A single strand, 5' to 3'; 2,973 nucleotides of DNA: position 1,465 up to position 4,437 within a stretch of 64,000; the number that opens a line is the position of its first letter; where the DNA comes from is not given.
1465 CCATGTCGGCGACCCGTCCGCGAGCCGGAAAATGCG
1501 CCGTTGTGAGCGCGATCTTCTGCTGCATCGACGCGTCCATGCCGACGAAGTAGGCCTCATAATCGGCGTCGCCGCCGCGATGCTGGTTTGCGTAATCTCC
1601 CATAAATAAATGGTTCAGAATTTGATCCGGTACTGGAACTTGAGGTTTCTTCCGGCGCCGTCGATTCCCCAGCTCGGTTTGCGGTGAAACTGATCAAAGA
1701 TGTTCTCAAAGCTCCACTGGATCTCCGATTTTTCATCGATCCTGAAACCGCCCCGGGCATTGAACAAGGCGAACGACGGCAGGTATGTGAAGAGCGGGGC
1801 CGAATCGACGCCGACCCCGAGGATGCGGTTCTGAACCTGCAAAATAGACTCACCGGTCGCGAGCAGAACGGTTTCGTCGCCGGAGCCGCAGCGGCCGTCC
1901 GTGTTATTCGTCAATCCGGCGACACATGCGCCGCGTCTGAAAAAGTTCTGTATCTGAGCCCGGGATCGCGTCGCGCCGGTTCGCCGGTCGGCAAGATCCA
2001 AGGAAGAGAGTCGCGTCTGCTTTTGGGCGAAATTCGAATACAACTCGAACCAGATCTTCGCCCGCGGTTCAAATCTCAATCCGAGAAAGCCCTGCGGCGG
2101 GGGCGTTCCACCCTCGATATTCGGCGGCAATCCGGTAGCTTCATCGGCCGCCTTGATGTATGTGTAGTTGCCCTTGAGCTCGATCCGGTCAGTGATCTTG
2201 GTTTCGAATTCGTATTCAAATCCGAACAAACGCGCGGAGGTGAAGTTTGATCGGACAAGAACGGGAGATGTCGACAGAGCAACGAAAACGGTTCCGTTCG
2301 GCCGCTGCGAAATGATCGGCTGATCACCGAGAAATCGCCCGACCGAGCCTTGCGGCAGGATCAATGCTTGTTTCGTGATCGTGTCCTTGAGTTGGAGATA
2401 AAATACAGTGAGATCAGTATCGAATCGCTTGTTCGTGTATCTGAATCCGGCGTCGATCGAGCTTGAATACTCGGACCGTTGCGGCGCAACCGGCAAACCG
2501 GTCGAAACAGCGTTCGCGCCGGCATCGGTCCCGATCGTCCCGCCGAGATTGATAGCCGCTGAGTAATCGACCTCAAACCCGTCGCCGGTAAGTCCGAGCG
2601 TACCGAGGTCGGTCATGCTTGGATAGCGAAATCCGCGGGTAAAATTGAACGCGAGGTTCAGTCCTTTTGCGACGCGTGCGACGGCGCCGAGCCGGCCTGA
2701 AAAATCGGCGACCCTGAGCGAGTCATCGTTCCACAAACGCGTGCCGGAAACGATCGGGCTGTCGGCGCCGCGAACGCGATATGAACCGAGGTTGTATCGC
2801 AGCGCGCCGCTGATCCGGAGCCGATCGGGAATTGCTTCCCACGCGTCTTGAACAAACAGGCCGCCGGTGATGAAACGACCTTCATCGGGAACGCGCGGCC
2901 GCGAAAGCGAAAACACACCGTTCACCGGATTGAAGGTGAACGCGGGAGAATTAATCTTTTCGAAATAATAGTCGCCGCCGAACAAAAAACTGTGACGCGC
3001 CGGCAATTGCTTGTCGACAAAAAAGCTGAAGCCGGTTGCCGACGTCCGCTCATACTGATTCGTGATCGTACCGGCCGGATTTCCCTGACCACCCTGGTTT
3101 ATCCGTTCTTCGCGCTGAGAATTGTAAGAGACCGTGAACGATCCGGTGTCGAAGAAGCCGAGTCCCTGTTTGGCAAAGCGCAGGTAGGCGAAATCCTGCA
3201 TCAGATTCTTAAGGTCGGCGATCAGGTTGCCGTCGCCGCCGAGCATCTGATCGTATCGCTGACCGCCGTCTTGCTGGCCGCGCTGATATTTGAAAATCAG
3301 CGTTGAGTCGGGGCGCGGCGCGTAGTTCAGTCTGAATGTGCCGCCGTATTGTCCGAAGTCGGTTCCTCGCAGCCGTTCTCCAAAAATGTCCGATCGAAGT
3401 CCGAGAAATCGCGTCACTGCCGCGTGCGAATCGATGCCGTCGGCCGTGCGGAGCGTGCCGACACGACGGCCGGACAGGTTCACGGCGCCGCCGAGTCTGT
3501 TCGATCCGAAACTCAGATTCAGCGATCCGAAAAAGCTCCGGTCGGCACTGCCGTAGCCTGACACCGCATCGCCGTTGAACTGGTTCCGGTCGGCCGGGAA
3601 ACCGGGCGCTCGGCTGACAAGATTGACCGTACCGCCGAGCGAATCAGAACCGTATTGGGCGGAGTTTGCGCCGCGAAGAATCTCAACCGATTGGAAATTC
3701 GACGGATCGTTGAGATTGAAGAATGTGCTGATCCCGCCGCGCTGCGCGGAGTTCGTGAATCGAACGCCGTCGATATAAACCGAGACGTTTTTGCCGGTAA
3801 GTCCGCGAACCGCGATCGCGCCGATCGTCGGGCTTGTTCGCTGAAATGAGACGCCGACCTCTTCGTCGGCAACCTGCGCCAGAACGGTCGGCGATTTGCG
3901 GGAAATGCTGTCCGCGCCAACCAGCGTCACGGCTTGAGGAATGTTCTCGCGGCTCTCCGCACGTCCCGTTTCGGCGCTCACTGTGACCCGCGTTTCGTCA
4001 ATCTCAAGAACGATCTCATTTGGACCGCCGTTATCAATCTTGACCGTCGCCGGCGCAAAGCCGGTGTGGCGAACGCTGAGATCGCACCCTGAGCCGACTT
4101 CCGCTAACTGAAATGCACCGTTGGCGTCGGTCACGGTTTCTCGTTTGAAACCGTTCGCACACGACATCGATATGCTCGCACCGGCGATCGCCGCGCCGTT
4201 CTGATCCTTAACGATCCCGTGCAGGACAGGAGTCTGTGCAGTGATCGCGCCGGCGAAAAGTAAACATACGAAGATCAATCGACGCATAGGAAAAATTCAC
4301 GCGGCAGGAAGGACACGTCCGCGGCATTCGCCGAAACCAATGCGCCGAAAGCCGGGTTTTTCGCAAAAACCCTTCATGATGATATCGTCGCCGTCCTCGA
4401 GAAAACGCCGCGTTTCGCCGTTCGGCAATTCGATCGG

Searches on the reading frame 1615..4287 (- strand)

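Call 16: search_protein_families(library=pfam, max_evalue=0.00001, proteins=[window:1615-4287:-])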
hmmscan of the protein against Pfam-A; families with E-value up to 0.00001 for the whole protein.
window:1615-4287:- (890 aa): 4 families
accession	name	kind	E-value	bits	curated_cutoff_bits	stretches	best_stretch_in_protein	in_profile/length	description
PF00593.30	TonB_dep_Rec_b-barrel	-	7.8e-23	82.5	27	1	308-856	18-429/436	TonB dependent receptor-like, beta-barrel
PF07715.20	Plug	-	2.2e-19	70.4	23.9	1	114-220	3-107/107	TonB-dependent Receptor Plug Domain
PF13620.12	CarboxypepD_reg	-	4.3e-12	46.7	32.3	1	22-91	2-76/82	Carboxypeptidase regulatory-like domain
PF13715.12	CarbopepD_reg_2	-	6.1e-08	33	32.2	1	23-96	2-74/88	CarboxypepD_reg-like domain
